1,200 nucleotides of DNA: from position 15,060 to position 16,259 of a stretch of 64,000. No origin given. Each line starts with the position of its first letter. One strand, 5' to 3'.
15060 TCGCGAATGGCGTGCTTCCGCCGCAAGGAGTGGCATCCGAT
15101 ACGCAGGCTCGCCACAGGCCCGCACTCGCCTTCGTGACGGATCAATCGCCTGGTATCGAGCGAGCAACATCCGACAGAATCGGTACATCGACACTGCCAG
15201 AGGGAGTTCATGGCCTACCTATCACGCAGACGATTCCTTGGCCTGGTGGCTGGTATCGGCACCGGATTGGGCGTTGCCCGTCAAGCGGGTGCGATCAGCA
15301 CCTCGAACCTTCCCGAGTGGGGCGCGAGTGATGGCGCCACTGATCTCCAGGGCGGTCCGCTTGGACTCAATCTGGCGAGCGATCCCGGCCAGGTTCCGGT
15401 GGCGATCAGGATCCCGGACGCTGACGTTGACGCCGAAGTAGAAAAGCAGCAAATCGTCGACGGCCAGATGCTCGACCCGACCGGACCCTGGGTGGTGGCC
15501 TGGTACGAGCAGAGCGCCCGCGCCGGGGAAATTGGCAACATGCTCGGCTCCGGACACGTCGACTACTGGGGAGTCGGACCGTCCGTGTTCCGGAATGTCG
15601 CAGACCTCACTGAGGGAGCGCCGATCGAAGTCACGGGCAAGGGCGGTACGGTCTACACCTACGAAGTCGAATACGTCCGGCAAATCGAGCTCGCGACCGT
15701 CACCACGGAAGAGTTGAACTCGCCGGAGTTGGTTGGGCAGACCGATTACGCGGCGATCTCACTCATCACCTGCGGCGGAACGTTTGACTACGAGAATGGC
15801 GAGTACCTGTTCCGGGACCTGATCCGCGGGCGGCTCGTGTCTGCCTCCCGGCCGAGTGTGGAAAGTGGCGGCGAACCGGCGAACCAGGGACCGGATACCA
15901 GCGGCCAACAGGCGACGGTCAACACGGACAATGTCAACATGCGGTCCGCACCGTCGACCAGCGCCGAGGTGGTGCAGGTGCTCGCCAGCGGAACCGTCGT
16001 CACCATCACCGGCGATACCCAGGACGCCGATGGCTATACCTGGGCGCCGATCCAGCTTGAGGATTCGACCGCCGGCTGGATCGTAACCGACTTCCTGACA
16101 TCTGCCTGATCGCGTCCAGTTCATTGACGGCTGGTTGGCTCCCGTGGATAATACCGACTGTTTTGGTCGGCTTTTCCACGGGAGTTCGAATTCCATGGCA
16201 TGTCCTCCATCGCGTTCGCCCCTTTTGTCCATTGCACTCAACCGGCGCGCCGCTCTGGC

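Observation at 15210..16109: Sortase with a twin-arginine N-terminus and a C-terminal SH3b-like wall-binding domain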

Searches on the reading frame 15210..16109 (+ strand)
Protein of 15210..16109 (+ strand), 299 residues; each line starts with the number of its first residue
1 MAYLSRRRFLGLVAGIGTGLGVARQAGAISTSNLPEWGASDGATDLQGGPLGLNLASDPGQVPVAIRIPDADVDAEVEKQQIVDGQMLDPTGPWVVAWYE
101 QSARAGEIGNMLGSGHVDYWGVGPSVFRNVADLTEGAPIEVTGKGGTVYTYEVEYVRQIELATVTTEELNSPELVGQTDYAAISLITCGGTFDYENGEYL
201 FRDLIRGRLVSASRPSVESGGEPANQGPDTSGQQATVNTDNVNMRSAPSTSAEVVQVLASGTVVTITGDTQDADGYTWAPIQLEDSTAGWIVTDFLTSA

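Call 3: search_protein_families(library=pfam, proteins=[window:15210-16109:+], max_evalue=0.1)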
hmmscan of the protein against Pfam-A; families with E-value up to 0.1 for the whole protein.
window:15210-16109:+ (299 aa): 5 families
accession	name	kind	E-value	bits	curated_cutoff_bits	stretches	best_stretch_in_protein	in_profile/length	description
PF04203.18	Sortase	-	4.6e-15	55.9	26.6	1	66-197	1-113/125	Sortase domain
PF08239.17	SH3_3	-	2.5e-12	47.2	27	1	240-296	1-53/54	Bacterial SH3 domain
PF06347.19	SH3_4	-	0.00035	20.7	24.1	1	240-272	3-35/56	Bacterial SH3 domain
PF13457.12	GW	-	0.019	16.1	21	1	234-291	8-70/76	GW (Gly-Tryp) dipeptide domain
PF18348.7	SH3_16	-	0.026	14.8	25.8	1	244-293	1-46/49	Bacterial dipeptidyl-peptidase Sh3 domain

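Call 4: search_protein_families(library=ncbifam, proteins=[window:15210-16109:+], max_evalue=0.1)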
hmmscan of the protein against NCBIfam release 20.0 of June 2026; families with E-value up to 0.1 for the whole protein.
window:15210-16109:+ (299 aa): 8 families
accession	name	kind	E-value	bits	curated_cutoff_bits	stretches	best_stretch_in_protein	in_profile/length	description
NF033748.1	class_F_sortase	subfamily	1.7e-23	83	166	1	61-199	9-144/155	class F sortase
NF033747.1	class_E_sortase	subfamily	2.5e-07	30.8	160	1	56-193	64-194/211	class E sortase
TIGR04211.1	SH3_and_anchor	equivalog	8.5e-06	25.5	65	1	241-298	7-60/198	TIGR04211 family SH3 domain-containing protein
NF040678.1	EntFM_CwpFM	equivalog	3.3e-05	23.1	720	1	150-297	51-190/430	enterotoxin EntFM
NF010065.0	PRK13545.1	equivalog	0.00022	20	538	1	232-297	346-412/549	teichoic acids export protein ATP-binding subunit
NF033746.1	class_D_sortase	subfamily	0.022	14.6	165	1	96-176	37-111/135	class D sortase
TIGR03900.1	prc_long_Delta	hypoth_equivalog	0.029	12.3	660.95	1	231-296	789-849/973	MXAN_5808 family serine peptidase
NF058671.1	sortase_SrtD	exception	0.04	13.6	140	1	96-157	91-145/187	class D sortase, LPxTATN-specific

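Call 5: find_homologous_proteins(query=window:15210-16109:+)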
Query window:15210-16109:+ (299 aa): 855 proteins with E <= 0.001 among 6939 candidates; the best 120 are listed.
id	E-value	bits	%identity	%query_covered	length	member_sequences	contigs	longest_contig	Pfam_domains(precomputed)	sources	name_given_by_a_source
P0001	1.1e-192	657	100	100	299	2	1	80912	PF04203.19,PF08239.18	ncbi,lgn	-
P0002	5.4e-161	553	84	100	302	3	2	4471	PF04203.19,PF08239.18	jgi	jgi:sortase (surface protein transpeptidase)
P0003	6.7e-148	510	77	99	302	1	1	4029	PF06347.20,PF04203.19,PF08239.18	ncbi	-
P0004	5.1e-146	504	75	100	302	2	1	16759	PF04203.19,PF08239.18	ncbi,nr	ncbi:MAG TPA: SH3 domain-containing protein [Thermomicrobiales bacterium]|nr:SH3 domain-containing p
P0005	2.3e-141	489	84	89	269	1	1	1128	PF04203.19,PF08239.18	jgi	jgi:sortase (surface protein transpeptidase)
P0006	3.7e-140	485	73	99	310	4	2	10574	PF04203.19,PF08239.18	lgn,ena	-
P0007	5.3e-139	481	73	99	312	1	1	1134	PF04203.19,PF08239.18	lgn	-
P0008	4.0e-137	475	72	100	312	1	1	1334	PF04203.19,PF08239.18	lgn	-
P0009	1.7e-136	473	73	100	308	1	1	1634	PF06347.20,PF04203.19,PF08239.18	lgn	-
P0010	1.9e-132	459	69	99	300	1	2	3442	PF06347.20,PF04203.19,PF08239.18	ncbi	-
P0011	2.4e-132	459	70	99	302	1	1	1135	PF06347.20,PF04203.19,PF08239.18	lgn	-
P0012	1.9e-130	453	69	100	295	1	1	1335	PF04203.19,PF08239.18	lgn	-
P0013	2.8e-116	406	66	99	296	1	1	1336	PF04203.19,PF08239.18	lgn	-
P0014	3.3e-116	406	64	99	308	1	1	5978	PF06347.20,PF04203.19,PF08239.18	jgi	jgi:sortase (surface protein transpeptidase)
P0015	5.6e-114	399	64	96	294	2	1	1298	PF06347.20,PF04203.19,PF08239.18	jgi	jgi:sortase (surface protein transpeptidase)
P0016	2.2e-113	397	62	99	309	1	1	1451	PF04203.19,PF08239.18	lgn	-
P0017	2.2e-112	393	62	99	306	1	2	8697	PF06347.20,PF04203.19,PF08239.18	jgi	-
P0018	6.0e-112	392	65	96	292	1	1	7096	PF04203.19,PF08239.18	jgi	jgi:sortase (surface protein transpeptidase)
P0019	1.1e-108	381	63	99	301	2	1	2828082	PF06347.20,PF04203.19,PF08239.18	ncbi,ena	-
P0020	1.7e-108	381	60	99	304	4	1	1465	PF06347.20,PF04203.19,PF08239.18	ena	-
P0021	3.1e-108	380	63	95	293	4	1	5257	PF04203.19,PF08239.18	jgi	jgi:hypothetical protein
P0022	3.4e-108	380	61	99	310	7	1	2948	PF04203.19,PF08239.18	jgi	-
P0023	3.8e-108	380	62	99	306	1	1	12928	PF04203.19,PF08239.18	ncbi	-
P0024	4.0e-108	379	60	99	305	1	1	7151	PF04203.19,PF08239.18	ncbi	-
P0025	1.1e-107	378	61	99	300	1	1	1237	PF06347.20,PF04203.19,PF08239.18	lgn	-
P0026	1.6e-107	377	63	99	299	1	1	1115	PF06347.20,PF04203.19,PF08239.18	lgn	-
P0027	3.9e-107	376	59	100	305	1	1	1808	PF04203.19,PF08239.18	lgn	-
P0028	4.5e-107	376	58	99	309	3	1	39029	PF04203.19,PF08239.18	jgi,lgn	-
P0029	5.8e-107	376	60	99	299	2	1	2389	PF04203.19,PF08239.18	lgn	-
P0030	1.4e-106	374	60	99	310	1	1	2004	PF04203.19,PF08239.18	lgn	-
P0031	1.9e-106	374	59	99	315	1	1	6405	PF04203.19,PF08239.18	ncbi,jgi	jgi:sortase (surface protein transpeptidase)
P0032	4.7e-106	373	60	99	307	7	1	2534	PF04203.19,PF08239.18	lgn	-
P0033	5.2e-106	372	58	99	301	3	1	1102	PF04203.19,PF08239.18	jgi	-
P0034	1.1e-105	371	58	99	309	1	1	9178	PF06347.20,PF04203.19,PF08239.18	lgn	-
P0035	1.1e-105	371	60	99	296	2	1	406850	PF04203.19,PF08239.18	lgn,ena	-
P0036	1.7e-105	371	60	99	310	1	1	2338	PF04203.19,PF08239.18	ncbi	-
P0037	8.5e-105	368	59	99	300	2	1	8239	PF04203.19,PF08239.18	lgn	-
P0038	1.0e-104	368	63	89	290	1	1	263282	PF04203.19,PF08239.18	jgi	jgi:sortase (surface protein transpeptidase)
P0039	1.1e-104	368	63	89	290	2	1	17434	PF04203.19,PF08239.18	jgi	jgi:sortase (surface protein transpeptidase)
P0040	2.5e-104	367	60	99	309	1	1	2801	PF04203.19,PF08239.18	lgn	-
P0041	2.7e-104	367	59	99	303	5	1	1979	PF04203.19,PF08239.18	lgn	-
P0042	9.0e-103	362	59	99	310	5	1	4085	PF04203.19,PF08239.18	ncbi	-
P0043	2.6e-102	360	56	99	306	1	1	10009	PF04203.19,PF08239.18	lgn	-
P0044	3.4e-102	360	58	99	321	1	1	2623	PF04203.19,PF08239.18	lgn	-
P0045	3.7e-102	360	57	99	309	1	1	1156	PF04203.19,PF08239.18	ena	-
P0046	5.4e-102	359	58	99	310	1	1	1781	PF04203.19,PF08239.18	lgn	-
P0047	1.5e-101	358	58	99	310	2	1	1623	PF04203.19,PF08239.18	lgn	-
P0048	5.5e-101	356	62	92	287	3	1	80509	PF04203.19,PF08239.18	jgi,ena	jgi:sortase (surface protein transpeptidase)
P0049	8.0e-101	355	57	99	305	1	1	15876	PF04203.19,PF08239.18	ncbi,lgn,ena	-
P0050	1.0e-100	355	57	99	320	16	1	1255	PF04203.19,PF08239.18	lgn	-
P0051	1.4e-98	348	54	100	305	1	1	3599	PF04203.19,PF08239.18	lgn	-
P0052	1.9e-97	344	59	89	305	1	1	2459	PF04203.19,PF08239.18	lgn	-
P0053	2.4e-97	344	61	85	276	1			PF04203.19,PF08239.18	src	-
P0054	2.7e-97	344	55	100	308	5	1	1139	PF04203.19,PF08239.18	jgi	jgi:hypothetical protein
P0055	7.9e-97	342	53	100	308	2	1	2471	PF04203.19,PF08239.18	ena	-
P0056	1.1e-96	342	57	96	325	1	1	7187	PF04203.19,PF08239.18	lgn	-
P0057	2.8e-96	341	55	99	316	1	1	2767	PF04203.19,PF08239.18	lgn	-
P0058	1.2e-95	338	55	100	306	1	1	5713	PF04203.19,PF08239.18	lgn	-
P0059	1.8e-95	338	55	100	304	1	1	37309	PF04203.19,PF08239.18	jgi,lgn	jgi:sortase (surface protein transpeptidase)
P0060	5.8e-94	333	59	89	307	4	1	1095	PF04203.19,PF08239.18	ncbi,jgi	-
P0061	6.5e-94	333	55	99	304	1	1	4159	PF04203.19,PF08239.18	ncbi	-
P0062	8.6e-94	332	54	99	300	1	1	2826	PF04203.19,PF08239.18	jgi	jgi:sortase (surface protein transpeptidase)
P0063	9.2e-93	329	58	85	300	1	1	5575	PF06347.20,PF04203.19,PF18348.8,PF08239.18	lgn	-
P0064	4.2e-92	327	54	99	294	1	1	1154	PF04203.19,PF08239.18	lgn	-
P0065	1.3e-91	325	54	100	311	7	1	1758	PF04203.19,PF08239.18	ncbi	-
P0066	2.4e-91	324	54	99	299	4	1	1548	PF04203.19,PF08239.18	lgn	-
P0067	4.6e-91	323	52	100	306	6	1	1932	PF04203.19,PF08239.18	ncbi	-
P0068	5.6e-91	323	56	92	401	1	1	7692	PF04203.19,PF08239.18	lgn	-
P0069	7.7e-91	323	55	98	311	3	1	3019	PF04203.19,PF08239.18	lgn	-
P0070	8.9e-91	322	53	100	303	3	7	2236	PF04203.19,PF08239.18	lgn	-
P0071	1.0e-89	319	52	99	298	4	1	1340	PF04203.19,PF08239.18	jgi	jgi:sortase (surface protein transpeptidase)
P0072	4.4e-89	317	57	85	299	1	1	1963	PF06347.20,PF04203.19,PF08239.18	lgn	-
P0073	3.1e-88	314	51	99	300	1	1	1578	PF04203.19,PF08239.18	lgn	-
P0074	4.0e-88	314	60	83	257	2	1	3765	PF04203.19,PF08239.18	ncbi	ncbi:MAG: sortase, partial [Thermomicrobiales bacterium]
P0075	5.0e-88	313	55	99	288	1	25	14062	PF04203.19,PF08239.18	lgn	-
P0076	7.3e-88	313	53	100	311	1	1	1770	PF04203.19,PF08239.18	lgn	-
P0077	7.6e-88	313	51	98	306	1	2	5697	PF04203.19,PF08239.18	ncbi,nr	ncbi:MAG: sortase [Chloroflexota bacterium]|nr:sortase [Chloroflexota bacterium]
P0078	9.3e-88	313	54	99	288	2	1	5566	PF04203.19,PF08239.18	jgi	jgi:hypothetical protein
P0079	9.9e-88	312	52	100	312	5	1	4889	PF04203.19,PF08239.18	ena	-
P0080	2.0e-87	311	56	89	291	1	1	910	PF06347.20,PF04203.19,PF08239.18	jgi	-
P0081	2.1e-87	311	52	100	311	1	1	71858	PF04203.19,PF08239.18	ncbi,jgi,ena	-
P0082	4.6e-87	310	54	99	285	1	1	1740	PF04203.19,PF08239.18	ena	-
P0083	7.2e-87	310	54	98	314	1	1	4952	PF04203.19,PF08239.18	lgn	-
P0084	3.4e-86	307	53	98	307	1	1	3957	PF04203.19,PF08239.18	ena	-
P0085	6.1e-86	307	51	99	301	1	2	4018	PF04203.19,PF18348.8,PF08239.18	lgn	-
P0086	9.0e-86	306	54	96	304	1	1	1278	PF04203.19,PF08239.18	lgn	-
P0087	2.2e-85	305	51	99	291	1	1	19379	PF04203.19,PF08239.18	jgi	jgi:sortase (surface protein transpeptidase)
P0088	3.0e-85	304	53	95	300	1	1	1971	PF04203.19,PF08239.18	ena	-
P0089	4.1e-85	304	58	80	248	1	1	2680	PF04203.19,PF08239.18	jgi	jgi:sortase (surface protein transpeptidase)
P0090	6.5e-85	303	51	99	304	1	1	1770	PF04203.19,PF08239.18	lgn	-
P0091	2.0e-84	302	53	98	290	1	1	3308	PF06347.20,PF04203.19,PF08239.18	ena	-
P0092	2.4e-84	301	53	99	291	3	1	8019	PF04203.19,PF08239.18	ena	-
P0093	4.0e-84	301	57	82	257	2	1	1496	PF04203.19,PF08239.18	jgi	jgi:sortase (surface protein transpeptidase)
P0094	5.5e-84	300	53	98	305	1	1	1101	PF04203.19,PF08239.18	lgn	-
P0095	1.1e-83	299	52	99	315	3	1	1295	PF04203.19,PF08239.18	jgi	-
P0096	2.1e-83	298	52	88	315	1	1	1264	PF04203.19,PF08239.18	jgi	jgi:sortase (surface protein transpeptidase)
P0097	2.8e-83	298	49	99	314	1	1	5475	PF04203.19,PF08239.18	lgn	-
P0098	1.1e-82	296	53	95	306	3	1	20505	PF04203.19,PF08239.18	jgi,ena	-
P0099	1.3e-82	296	49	100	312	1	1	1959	PF04203.19,PF08239.18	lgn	-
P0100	1.6e-82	295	51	99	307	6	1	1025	PF04203.19,PF08239.18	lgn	-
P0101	1.7e-82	295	52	98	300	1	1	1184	PF04203.19,PF08239.18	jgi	jgi:sortase (surface protein transpeptidase)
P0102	3.9e-82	294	53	97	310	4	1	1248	PF04203.19,PF08239.18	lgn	-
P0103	4.5e-82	294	50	99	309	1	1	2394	PF04203.19,PF08239.18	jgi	jgi:sortase (surface protein transpeptidase)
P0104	5.0e-82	294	49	99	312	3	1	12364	PF04203.19,PF08239.18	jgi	jgi:sortase (surface protein transpeptidase)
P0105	5.1e-81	290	49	99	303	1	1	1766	PF04203.19,PF08239.18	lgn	-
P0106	5.9e-81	290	51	98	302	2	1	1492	PF04203.19,PF08239.18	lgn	-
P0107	1.1e-80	289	50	95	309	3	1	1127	PF04203.19,PF08239.18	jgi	jgi:sortase (surface protein transpeptidase)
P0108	1.4e-80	289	52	99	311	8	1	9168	PF04203.19,PF08239.18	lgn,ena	-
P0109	1.7e-80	289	50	99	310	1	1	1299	PF04203.19,PF08239.18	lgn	-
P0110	6.8e-80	287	47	99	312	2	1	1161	PF04203.19,PF08239.18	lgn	-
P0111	2.9e-79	285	51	99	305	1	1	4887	PF04203.19,PF08239.18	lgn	-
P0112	4.2e-79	284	50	99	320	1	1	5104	PF04203.19,PF08239.18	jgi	jgi:sortase (surface protein transpeptidase)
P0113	1.1e-78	283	51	98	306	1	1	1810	PF04203.19,PF08239.18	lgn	-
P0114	1.5e-78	282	54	91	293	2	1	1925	PF04203.19,PF08239.18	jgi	jgi:sortase (surface protein transpeptidase)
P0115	1.9e-78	282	51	99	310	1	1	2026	PF04203.19,PF08239.18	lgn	-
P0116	2.5e-78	282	48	99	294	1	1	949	PF04203.19,PF08239.18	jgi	jgi:hypothetical protein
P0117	4.1e-78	281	48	99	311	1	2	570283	PF04203.19,PF08239.18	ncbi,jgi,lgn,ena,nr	ncbi:MAG TPA: SH3 domain-containing protein [Thermomicrobiales bacterium]|nr:SH3 domain-containing p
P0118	7.5e-78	280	51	98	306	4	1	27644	PF04203.19,PF08239.18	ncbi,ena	-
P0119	8.1e-78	280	51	97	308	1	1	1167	PF04203.19,PF08239.18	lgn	-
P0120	8.5e-78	280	48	99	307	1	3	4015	PF04203.19,PF08239.18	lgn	-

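Call 8: find_encoding_contigs(protein=P0001, flank=10000, max_places=3)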
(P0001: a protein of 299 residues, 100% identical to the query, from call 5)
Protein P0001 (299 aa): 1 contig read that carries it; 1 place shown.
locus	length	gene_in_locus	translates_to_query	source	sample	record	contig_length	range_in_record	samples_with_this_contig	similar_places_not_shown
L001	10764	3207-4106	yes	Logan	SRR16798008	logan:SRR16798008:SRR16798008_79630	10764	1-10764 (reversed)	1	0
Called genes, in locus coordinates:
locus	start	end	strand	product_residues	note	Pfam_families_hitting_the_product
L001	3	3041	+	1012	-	?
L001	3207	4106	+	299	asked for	PF04203:Sortase, PF08239:SH3_3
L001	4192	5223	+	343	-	PF01497:Peripla_BP_2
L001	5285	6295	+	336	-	PF01497:Peripla_BP_2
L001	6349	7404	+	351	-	PF01032:FecCD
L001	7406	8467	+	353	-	PF01032:FecCD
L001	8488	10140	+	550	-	PF09818:ABC_ATPase (faint), PF13175:AAA_15 (weak), PF13476:AAA_23 (faint), PF13481:AAA_25 (faint), PF13514:AAA_27 (faint), PF13555:AAA_29 (faint), PF00005:ABC_tran, PF00005:ABC_tran, +7 more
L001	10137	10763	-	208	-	?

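Call 17: predict_structure(alignment_id=A1)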
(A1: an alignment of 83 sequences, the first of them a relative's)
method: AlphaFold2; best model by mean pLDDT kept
length: 299 residues; sequences in the alignment: 83
mean_pLDDT: 84.6   pTM: 0.65
mean pLDDT of the five models: 84.6, 84.4, 83.7, 83.6, 82.7
residues with pLDDT >= 90: 185; 70-90: 55; 50-70: 26; < 50: 33
segments of 3 or more residues with pLDDT < 50: 1-4, 6-9, 18-29, 220-228
pLDDT, mean of each block of 10 residues (from residue 1): 46 48 47 58 67 83 97 96 90 93 97 89 87 97 94 97 94 96 92 88 97 78 48 90 95 94 96 94 98 92
secondary structure, 60 per line:
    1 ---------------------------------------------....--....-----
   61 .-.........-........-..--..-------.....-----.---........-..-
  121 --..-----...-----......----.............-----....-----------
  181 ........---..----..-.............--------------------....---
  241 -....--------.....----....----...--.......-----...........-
elements in order: E46-49 E52-55 E63-68 E73-80 E95-99 E109-116 E138-143 E148-160 H166-169 E181-188 E201-213 E234-237 E242-245 E254-258 E263-266 E271-273 E276-282 E288-292 E296-298

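Call 18: find_related_loci(query=A1, collection=genome_contigs, flank=10000)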
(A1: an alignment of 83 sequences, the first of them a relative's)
Query A1 (299 aa) in genome_contigs; peptide patterns used: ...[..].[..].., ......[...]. (x = any residue, [..] = any of these).
146 stretches matched a pattern; 134 encode a relative of the query (tblastn E <= 1e-3); the best 80 are kept; 79 distinct loci.
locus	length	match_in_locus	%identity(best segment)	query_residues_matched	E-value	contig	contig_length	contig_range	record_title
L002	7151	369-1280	60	1-297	3e-116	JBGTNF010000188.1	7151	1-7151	MAG: Thermomicrobiales bacterium isolate JTS-RE381 k141_2238462, whole genome shotgun sequence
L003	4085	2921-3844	59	1-296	1e-113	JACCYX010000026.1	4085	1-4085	MAG: Chloroflexia bacterium isolate MGR_bin215 SD2897-2912_k127_6954466, whole genome shotgun sequence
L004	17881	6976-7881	61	1-297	8e-112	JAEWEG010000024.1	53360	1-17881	MAG: Chloroflexota bacterium isolate OH_PBlB_136 k127_125541, whole genome shotgun sequence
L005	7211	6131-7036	59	1-297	4e-107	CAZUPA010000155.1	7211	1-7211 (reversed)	MAG TPA_asm: uncultured Sphaerobacteraceae bacterium isolate SRP344714_co2_29 genome assembly, contig: NODE_27349_length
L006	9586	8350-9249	57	1-297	3e-105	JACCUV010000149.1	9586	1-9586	MAG: Chloroflexia bacterium isolate MGR_bin109 SD2897-2912_k127_5663339, whole genome shotgun sequence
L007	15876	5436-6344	57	1-297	3e-104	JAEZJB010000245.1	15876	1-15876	MAG: Chloroflexota bacterium isolate OH_CDB_214 k127_454042, whole genome shotgun sequence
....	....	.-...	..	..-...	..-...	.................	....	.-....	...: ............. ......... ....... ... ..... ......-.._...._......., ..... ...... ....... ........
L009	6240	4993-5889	53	6-299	1e-96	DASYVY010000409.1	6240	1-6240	MAG TPA_asm: Thermomicrobiales bacterium isolate SMAG_U6266 k141_161121, whole genome shotgun sequence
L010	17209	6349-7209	53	5-299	3e-90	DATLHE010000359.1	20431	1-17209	MAG TPA_asm: Thermomicrobiales bacterium isolate SMAG_U13632 k141_2552454, whole genome shotgun sequence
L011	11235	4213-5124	50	6-299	1e-89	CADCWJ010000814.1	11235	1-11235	MAG: uncultured Thermomicrobiales bacterium isolate AVDCRST_MAG87 genome assembly, contig: k137_871770, whole genome sho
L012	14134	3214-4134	51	5-299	7e-87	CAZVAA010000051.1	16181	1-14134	MAG TPA_asm: uncultured Sphaerobacteraceae bacterium isolate SRP187154_co1_9 genome assembly, contig: NODE_4458_length_1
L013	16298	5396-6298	50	1-296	7e-83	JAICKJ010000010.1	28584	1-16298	MAG: Thermomicrobiales bacterium isolate GZL_HY_2_bin.49 k141_963567_length_28584_cov_12.4702, whole genome shotgun sequ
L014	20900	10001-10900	51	4-296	3e-82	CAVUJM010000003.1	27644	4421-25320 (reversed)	MAG: uncultured Chloroflexia bacterium isolate MFD01721.bin.3.252 genome assembly, contig: contig_15705, whole genome sh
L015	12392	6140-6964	51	33-299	6e-82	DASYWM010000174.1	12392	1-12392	MAG TPA_asm: Thermomicrobiales bacterium isolate SMAG_U6281 k141_7430, whole genome shotgun sequence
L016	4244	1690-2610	47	1-296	4e-82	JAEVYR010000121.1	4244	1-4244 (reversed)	MAG: Chloroflexota bacterium isolate OH_PBB_14 k127_1440432, whole genome shotgun sequence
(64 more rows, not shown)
